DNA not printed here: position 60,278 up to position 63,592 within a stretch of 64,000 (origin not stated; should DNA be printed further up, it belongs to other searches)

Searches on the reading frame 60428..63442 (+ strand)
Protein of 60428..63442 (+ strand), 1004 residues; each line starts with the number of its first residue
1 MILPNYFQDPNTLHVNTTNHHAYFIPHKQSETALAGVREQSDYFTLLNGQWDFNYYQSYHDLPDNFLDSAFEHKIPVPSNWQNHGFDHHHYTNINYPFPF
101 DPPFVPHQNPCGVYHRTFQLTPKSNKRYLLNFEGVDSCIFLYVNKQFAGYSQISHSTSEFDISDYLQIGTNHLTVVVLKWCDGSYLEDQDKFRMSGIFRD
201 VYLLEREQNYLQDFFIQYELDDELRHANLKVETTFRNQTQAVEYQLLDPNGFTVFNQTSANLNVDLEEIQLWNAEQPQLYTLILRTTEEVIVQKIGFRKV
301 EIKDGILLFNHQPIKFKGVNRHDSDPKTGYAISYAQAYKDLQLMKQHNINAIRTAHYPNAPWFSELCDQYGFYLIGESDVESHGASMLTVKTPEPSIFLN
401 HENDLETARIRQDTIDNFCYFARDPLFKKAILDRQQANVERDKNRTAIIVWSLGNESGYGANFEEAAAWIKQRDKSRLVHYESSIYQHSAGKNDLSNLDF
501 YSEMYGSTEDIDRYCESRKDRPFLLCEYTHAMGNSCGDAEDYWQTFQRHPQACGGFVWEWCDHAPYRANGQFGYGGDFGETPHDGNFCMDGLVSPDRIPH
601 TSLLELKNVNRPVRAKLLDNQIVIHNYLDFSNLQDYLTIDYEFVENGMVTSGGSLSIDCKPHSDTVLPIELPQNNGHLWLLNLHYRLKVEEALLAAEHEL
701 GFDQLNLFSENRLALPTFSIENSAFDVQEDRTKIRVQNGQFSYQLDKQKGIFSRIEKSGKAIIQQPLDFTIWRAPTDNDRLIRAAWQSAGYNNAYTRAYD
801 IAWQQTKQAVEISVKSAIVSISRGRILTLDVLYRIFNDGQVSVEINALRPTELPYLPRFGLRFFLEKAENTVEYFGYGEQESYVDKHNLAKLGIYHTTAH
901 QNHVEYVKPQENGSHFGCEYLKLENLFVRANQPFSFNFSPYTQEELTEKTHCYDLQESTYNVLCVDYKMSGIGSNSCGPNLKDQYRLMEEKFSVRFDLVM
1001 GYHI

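Call 63: search_protein_families(library=pfam, proteins=[window:60428-63442:+], max_evalue=0.00001)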
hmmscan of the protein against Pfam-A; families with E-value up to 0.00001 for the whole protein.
window:60428-63442:+ (1004 aa): 6 families
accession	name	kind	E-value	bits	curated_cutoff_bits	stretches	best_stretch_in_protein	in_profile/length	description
PF02836.23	Glyco_hydro_2_C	-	2.9e-87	293.1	21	1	300-613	1-300/302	Glycosyl hydrolases family 2, TIM barrel domain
PF02929.23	Bgal_small_N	-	6.2e-69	232.9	25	1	738-997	2-247/248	Beta galactosidase small chain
PF02837.24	Glyco_hydro_2_N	-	6.6e-43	147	28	1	46-205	3-167/169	Glycosyl hydrolases family 2, sugar binding domain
PF16353.11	LacZ_4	-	3.1e-14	53.4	27.3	1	622-707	1-86/87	Beta-galactosidase, domain 4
PF00703.27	Glyco_hydro_2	-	6.4e-11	43.4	23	1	210-298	2-109/109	Glycosyl hydrolases family 2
PF22666.2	Glyco_hydro_2_N2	-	2.5e-06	28.1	27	1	113-178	51-118/167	Glycosyl hydrolase 2 galactose-binding domain-like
